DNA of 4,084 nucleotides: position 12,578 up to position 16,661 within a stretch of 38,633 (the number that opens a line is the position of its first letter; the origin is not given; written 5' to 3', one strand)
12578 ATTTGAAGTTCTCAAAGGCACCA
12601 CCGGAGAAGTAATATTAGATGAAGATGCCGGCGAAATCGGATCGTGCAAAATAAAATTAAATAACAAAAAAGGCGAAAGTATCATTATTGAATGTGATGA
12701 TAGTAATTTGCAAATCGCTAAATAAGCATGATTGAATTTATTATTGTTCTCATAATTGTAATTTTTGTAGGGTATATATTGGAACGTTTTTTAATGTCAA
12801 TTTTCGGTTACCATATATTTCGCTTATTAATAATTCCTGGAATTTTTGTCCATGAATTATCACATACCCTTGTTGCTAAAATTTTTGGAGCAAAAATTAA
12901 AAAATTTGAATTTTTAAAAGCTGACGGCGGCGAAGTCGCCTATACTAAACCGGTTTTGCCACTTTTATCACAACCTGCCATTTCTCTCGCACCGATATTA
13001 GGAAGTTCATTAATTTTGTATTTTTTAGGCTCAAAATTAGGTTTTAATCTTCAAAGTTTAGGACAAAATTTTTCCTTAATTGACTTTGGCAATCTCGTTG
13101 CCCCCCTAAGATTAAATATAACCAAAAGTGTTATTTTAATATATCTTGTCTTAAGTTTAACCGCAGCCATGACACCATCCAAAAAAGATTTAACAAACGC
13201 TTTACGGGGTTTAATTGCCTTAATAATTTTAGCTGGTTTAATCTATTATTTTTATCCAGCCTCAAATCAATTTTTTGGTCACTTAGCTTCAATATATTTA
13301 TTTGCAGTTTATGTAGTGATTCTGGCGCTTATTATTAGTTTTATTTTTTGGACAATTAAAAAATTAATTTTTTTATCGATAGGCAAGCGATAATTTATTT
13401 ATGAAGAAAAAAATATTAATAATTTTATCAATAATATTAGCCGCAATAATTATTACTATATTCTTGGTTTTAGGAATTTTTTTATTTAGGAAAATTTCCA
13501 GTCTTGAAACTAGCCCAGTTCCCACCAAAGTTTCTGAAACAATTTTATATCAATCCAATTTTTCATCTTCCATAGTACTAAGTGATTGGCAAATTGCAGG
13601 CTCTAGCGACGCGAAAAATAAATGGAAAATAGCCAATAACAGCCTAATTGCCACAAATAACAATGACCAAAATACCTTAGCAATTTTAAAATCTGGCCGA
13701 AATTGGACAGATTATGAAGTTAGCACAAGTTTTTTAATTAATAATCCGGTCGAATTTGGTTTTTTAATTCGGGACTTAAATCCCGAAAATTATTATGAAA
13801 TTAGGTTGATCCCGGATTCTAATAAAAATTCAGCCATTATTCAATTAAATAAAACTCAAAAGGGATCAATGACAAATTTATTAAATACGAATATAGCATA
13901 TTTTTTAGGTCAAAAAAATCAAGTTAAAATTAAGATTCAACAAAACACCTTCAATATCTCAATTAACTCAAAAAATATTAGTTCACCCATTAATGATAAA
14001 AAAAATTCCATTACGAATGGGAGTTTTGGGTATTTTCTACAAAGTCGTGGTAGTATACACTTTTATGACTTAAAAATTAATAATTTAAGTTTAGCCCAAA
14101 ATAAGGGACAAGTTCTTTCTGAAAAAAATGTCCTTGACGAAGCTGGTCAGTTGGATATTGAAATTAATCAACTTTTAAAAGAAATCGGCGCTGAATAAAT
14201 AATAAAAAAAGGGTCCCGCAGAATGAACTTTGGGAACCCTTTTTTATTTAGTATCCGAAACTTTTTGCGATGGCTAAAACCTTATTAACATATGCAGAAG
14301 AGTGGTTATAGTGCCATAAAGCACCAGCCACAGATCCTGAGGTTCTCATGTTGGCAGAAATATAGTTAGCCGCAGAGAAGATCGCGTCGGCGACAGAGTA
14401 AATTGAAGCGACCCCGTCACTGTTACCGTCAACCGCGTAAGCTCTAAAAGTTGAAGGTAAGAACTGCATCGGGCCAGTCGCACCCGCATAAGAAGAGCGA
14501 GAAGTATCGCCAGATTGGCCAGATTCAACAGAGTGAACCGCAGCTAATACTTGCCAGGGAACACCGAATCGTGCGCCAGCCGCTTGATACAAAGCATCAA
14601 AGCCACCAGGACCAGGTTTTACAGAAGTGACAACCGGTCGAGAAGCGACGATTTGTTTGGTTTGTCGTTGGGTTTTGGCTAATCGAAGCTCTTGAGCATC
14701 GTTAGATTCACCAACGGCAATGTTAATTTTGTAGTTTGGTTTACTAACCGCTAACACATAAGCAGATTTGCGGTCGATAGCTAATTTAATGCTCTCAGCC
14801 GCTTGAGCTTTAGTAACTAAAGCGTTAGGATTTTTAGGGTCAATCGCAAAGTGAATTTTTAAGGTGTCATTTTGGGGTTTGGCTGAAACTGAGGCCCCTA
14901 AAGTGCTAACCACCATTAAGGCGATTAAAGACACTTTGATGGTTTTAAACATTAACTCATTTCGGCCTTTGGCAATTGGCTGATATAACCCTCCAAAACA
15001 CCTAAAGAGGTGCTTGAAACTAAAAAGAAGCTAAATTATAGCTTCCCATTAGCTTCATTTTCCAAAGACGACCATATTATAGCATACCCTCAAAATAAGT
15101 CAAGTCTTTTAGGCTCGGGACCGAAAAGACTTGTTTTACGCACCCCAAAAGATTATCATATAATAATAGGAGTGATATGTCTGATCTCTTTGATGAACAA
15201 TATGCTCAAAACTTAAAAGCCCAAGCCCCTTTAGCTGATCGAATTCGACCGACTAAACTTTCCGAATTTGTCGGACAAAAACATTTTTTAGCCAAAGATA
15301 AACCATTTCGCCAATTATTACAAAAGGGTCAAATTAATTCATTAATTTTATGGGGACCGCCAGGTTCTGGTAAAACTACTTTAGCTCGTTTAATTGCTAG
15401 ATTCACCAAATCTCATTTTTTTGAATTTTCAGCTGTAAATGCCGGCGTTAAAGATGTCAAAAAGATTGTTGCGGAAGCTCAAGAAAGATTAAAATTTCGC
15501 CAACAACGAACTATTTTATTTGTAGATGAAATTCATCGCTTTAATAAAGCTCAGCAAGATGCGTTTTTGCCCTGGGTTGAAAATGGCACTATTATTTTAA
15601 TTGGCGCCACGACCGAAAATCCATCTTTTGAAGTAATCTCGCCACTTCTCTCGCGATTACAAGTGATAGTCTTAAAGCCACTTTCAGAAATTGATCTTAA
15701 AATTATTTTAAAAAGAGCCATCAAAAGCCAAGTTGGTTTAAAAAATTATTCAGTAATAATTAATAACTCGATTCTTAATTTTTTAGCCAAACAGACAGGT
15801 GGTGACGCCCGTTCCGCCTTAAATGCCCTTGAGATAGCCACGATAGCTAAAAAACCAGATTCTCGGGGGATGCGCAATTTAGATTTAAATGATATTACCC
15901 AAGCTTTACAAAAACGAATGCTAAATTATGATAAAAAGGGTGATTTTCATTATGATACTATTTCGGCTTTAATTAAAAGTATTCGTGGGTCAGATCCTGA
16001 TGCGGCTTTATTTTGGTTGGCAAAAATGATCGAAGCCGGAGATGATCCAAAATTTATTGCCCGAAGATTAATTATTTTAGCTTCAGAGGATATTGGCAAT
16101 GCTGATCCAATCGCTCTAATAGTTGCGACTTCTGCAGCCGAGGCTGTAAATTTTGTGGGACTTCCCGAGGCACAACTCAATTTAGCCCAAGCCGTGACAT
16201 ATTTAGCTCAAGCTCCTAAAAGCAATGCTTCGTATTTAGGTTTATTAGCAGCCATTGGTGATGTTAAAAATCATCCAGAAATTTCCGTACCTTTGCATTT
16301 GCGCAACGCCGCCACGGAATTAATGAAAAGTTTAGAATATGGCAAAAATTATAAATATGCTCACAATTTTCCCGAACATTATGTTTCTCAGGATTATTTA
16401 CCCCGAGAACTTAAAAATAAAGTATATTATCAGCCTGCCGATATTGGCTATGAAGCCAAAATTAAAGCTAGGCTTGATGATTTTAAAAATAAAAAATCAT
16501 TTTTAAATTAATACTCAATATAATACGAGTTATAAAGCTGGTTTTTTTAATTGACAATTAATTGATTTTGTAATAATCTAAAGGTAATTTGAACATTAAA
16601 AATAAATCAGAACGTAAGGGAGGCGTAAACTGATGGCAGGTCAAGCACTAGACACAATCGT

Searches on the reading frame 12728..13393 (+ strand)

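Call 99: search_protein_families(library=pfam, proteins=[window:12728-13393:+], max_evalue=0.001)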
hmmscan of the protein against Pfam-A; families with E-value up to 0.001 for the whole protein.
window:12728-13393:+ (221 aa): 2 families
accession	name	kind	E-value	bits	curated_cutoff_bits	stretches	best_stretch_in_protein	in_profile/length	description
PF13398.12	Peptidase_M50B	-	1.1e-05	25.7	26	1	20-177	14-158/201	Peptidase M50B-like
PF02163.28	Peptidase_M50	-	8.6e-05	22.4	27.2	1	33-79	4-56/221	Peptidase family M50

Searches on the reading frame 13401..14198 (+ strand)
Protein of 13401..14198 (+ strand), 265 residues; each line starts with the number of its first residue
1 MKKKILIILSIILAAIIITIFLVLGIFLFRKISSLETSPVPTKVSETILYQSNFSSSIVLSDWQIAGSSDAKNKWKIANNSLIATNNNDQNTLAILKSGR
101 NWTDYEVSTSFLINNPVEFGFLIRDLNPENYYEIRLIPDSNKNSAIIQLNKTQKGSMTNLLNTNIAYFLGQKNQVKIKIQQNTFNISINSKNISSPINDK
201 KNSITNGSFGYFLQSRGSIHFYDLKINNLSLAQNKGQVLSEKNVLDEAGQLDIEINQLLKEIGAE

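Call 99: search_protein_families(library=pfam, proteins=[window:13401-14198:+], max_evalue=0.001)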
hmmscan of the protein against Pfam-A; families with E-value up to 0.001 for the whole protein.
window:13401-14198:+ (265 aa): 1 family
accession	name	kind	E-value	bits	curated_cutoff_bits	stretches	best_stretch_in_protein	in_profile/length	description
PF06439.18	3keto-disac_hyd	-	2e-05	25.2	26.8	1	60-221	11-181/187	3-keto-disaccharide hydrolase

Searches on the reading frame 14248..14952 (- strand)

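Call 99: search_protein_families(library=pfam, proteins=[window:14248-14952:-], max_evalue=0.001)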
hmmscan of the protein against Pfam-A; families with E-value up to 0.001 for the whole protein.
window:14248-14952:- (234 aa): 2 families
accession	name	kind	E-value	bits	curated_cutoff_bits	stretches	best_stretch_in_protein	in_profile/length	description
PF13406.11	SLT_2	-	2e-18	67.1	24.3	1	150-201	147-199/292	Transglycosylase SLT domain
PF01464.25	SLT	-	4.2e-11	42.9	21.3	1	122-231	3-110/117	Transglycosylase SLT domain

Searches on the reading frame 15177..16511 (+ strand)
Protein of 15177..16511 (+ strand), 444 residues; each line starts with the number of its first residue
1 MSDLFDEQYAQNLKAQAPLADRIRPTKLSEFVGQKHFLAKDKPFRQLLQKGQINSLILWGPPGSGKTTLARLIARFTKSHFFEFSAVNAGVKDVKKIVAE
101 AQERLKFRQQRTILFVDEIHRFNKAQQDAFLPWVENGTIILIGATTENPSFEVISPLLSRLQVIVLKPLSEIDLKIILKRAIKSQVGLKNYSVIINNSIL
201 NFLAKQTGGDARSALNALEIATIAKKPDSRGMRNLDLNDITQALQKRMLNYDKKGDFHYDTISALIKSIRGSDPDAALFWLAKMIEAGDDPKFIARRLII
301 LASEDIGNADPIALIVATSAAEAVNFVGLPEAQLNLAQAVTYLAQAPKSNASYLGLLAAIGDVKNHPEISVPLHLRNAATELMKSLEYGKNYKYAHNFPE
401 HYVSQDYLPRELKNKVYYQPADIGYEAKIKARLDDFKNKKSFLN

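Call 99: search_protein_families(library=pfam, proteins=[window:15177-16511:+], max_evalue=0.001)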
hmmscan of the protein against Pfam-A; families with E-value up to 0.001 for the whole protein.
window:15177-16511:+ (444 aa): 15 families
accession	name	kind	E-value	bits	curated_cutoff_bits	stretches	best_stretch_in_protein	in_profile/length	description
PF12002.13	MgsA_C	-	4.9e-70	235.2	27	1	271-436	1-166/167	MgsA AAA+ ATPase C terminal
PF16193.11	AAA_assoc_2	-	8.5e-25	87.3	34.3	1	190-270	2-81/81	AAA C-terminal domain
PF00004.35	AAA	-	1.5e-18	68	21.2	1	56-168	1-130/131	ATPase family associated with various cellular activities (AAA)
PF05496.18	RuvB_N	-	7.8e-13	48.9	27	1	23-145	1-120/159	Holliday junction DNA helicase RuvB P-loop domain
PF13173.12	AAA_14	-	2.3e-07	31.3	27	1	55-170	4-124/129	AAA domain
PF07728.20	AAA_5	-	3.7e-07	30.7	22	1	56-145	2-101/139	AAA domain (dynein-related subfamily)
PF13191.12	AAA_16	-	3.5e-06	28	32.6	0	50-80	21-52/167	AAA ATPase domain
PF13401.12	AAA_22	-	6.8e-06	26.9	27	1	55-127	7-83/130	AAA domain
PF00158.32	Sigma54_activat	-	9.6e-06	25.8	20.2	0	110-149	93-132/168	Sigma-54 interaction domain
PF20720.3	nSTAND3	-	1.6e-05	25.1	27.2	1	54-102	18-65/155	Novel STAND NTPase 3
PF05673.19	DUF815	-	1.9e-05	24.4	23.8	1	19-124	21-120/249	Protein of unknown function (DUF815)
PF01078.27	Mg_chelatase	-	4.5e-05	23.4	20.3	0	55-89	24-62/207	Magnesium chelatase, subunit ChlI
PF01637.24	ATPase_2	-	0.00021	21.6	33.2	0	46-77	13-44/225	ATPase domain predominantly from Archaea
PF14532.12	Sigma54_activ_2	-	0.00033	21.4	25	1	56-136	24-95/138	Sigma-54 interaction domain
PF07724.20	AAA_2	-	0.00097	19.6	27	0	53-139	3-104/166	AAA domain (Cdc48 subfamily)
